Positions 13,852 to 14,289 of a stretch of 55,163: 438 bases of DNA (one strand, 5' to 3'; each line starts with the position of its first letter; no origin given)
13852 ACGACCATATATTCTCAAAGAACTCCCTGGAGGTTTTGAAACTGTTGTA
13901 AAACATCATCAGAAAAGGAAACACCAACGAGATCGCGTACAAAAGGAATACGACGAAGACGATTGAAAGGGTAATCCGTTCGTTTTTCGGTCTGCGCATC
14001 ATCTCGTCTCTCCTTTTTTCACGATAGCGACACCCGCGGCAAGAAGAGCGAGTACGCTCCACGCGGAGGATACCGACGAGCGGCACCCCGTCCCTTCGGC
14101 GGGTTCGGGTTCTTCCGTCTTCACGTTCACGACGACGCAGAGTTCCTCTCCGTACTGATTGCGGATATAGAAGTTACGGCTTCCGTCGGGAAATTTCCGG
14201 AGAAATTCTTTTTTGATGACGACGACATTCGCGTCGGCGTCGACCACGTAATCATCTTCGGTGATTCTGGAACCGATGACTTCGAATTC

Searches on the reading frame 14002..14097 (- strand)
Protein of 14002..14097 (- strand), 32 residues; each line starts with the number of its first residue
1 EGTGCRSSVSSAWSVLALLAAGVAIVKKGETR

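Call 5: search_protein_families(library=ncbifam, proteins=[window:14002-14097:-], max_evalue=10)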
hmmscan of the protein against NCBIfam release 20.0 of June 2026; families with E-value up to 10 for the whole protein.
seq(32 aa): 1 family
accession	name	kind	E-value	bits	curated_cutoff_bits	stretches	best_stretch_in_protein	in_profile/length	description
TIGR03901.2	MYXO-CTERM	domain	0.028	14.8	20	1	2-23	3-26/34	MYXO-CTERM sorting domain-containing protein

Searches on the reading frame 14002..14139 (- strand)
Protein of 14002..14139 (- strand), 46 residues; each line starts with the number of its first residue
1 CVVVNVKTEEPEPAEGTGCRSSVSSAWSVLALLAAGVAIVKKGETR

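Call 5: search_protein_families(library=ncbifam, proteins=[window:14002-14139:-], max_evalue=10)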
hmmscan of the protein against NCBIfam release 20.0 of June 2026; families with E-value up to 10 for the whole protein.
seq(46 aa): 2 families
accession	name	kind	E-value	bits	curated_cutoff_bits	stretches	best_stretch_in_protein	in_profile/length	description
NF038112.1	myxo_dep_M36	subfamily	0.095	9.7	1500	1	2-39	1559-1596/1604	myxosortase-dependent M36 family metallopeptidase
TIGR03901.2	MYXO-CTERM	domain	0.13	12.7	20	1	16-37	3-26/34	MYXO-CTERM sorting domain-containing protein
